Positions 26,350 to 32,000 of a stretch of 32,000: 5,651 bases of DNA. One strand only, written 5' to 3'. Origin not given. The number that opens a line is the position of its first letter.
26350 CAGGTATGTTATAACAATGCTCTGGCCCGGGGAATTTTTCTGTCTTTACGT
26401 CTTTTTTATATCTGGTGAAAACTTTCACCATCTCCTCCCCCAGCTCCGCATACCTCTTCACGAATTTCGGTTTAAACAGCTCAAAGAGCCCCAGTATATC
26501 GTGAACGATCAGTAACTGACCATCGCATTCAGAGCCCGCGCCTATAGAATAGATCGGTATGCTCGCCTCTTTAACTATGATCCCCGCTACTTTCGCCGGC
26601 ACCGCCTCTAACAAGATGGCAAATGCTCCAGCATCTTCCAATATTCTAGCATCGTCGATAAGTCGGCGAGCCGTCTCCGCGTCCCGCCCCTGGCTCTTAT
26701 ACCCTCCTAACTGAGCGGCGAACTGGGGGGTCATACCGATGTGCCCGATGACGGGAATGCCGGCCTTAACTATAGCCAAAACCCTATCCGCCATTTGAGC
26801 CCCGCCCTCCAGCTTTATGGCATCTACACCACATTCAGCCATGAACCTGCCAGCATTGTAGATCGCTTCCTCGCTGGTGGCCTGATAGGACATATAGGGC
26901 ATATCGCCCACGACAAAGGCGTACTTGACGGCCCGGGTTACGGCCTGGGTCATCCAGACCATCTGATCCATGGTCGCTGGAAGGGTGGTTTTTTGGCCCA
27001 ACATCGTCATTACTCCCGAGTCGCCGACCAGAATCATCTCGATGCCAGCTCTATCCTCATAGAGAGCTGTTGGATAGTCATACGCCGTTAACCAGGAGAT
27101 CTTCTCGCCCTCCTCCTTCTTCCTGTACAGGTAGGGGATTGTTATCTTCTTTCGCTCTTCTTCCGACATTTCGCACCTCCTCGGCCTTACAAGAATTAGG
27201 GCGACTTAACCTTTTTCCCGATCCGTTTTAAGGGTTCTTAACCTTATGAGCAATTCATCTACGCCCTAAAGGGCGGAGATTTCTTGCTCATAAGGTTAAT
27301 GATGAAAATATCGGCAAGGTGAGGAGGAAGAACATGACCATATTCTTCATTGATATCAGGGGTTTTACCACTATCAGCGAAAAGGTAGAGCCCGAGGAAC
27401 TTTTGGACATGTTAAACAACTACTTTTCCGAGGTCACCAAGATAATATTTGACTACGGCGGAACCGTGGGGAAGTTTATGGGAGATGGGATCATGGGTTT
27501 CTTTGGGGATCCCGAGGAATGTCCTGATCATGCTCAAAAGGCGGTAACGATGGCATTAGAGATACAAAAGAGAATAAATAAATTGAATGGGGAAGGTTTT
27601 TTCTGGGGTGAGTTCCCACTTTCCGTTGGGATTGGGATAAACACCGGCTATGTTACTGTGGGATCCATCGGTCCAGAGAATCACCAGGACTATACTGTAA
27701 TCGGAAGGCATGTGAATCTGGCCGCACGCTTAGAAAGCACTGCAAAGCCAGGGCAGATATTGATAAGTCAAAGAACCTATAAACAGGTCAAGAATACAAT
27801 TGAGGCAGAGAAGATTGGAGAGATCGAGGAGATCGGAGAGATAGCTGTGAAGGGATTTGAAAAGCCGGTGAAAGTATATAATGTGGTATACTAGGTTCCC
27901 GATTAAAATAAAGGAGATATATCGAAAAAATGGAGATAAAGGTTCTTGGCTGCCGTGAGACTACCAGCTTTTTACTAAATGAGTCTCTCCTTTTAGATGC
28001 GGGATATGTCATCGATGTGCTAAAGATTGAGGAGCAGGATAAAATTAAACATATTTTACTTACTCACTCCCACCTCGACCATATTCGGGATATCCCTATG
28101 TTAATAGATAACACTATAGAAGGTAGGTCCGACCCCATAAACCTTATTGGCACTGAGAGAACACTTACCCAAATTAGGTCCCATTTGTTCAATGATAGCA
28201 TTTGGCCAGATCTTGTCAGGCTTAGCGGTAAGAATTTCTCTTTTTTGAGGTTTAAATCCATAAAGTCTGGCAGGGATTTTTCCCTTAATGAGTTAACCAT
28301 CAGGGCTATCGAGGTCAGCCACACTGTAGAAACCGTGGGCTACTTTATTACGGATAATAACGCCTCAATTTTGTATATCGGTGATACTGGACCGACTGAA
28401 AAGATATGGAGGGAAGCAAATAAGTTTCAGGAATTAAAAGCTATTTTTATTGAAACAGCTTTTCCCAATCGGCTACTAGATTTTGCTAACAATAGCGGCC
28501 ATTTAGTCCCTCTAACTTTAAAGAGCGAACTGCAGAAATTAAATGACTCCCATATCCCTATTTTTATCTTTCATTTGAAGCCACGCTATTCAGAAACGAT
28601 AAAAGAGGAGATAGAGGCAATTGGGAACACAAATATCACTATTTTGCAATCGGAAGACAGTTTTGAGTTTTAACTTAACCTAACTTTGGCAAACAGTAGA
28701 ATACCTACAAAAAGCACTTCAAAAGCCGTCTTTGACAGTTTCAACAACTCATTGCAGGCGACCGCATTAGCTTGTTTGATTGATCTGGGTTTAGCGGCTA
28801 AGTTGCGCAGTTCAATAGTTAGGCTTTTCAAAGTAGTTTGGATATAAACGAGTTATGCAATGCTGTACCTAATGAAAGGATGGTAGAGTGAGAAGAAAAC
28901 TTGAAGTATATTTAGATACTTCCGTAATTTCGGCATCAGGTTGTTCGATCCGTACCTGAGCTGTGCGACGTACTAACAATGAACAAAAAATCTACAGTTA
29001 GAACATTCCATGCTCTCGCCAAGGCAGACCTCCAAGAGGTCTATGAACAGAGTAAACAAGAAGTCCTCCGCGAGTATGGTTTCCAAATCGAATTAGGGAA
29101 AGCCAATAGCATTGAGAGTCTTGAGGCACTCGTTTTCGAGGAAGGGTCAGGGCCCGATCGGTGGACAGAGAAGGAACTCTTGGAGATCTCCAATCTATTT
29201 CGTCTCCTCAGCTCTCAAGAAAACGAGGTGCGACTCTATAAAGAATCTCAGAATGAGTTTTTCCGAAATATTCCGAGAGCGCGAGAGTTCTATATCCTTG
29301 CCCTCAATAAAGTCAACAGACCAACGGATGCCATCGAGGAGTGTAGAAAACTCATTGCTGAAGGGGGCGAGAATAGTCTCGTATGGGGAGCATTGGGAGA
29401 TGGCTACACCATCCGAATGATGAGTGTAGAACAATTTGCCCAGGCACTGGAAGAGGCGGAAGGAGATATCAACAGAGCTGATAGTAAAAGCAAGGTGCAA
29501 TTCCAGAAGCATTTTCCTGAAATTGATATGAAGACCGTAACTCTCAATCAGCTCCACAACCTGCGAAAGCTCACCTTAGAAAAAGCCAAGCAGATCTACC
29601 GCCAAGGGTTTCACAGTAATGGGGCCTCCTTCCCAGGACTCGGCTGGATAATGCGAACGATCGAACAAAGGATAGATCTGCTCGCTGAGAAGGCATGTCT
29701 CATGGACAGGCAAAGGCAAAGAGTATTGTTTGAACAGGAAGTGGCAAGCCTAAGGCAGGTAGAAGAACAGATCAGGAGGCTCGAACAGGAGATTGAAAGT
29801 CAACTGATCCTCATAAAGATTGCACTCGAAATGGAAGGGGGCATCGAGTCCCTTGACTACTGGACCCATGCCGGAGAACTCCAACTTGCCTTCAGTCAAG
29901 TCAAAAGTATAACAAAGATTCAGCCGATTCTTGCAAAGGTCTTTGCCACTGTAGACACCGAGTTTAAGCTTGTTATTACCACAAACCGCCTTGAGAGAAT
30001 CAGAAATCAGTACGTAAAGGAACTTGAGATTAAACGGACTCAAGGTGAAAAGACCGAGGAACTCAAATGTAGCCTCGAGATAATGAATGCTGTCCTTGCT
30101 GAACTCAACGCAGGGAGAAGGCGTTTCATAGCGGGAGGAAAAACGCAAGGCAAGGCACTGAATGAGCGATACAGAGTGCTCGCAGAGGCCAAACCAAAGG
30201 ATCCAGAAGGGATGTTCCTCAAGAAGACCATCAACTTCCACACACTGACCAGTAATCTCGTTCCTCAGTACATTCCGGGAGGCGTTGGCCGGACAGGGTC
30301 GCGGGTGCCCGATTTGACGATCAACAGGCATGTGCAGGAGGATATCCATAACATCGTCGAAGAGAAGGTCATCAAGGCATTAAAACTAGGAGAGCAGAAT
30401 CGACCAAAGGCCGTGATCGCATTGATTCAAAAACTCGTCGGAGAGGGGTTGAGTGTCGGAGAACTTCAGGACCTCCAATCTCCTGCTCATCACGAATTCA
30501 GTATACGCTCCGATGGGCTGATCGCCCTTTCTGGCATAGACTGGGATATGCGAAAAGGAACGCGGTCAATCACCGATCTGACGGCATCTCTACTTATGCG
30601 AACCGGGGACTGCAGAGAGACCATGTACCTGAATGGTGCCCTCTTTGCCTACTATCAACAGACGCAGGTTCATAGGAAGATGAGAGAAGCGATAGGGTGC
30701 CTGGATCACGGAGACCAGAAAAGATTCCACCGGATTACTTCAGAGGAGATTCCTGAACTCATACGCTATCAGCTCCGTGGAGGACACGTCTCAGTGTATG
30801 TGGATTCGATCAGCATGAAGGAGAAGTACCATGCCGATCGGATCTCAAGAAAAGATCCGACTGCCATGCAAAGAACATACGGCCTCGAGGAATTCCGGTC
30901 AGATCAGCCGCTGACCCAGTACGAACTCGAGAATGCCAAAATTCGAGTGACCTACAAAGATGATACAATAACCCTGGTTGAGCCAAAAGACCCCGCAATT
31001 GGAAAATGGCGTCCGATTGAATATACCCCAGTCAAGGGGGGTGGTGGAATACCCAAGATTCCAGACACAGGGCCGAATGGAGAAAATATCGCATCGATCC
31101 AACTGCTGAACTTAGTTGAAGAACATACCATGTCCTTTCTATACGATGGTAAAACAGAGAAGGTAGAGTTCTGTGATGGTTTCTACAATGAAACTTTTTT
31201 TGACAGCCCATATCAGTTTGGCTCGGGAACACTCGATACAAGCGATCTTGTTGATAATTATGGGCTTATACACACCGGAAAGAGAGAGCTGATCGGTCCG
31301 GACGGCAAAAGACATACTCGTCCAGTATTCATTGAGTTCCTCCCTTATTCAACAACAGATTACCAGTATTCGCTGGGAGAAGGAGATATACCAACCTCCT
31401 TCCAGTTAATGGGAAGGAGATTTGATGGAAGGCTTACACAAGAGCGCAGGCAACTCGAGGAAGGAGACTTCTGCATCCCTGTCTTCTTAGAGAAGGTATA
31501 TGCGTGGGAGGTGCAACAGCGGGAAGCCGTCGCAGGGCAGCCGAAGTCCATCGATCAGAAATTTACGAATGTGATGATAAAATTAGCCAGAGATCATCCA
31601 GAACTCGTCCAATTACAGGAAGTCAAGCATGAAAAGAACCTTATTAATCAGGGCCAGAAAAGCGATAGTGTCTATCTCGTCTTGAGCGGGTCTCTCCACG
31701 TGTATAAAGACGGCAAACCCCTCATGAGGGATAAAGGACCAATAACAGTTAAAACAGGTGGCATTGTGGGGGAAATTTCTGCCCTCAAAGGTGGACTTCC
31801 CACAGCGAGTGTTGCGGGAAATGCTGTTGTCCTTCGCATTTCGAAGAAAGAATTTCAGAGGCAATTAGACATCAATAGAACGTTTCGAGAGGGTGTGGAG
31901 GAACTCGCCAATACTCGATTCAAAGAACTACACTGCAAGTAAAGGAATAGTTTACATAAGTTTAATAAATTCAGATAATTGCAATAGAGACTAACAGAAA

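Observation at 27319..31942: Candidate undescribed system: co-oriented make/break/sense cyclic-nucleotide cluster ending in a 987-aa cNMP-binding protein of unknown architecture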

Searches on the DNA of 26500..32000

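Call 70: search_rna_families(source=window, start=26500, end=32000, threshold=evalue, max_evalue=1)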
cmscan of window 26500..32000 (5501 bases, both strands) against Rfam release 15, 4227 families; matches with E-value up to 1: 0.
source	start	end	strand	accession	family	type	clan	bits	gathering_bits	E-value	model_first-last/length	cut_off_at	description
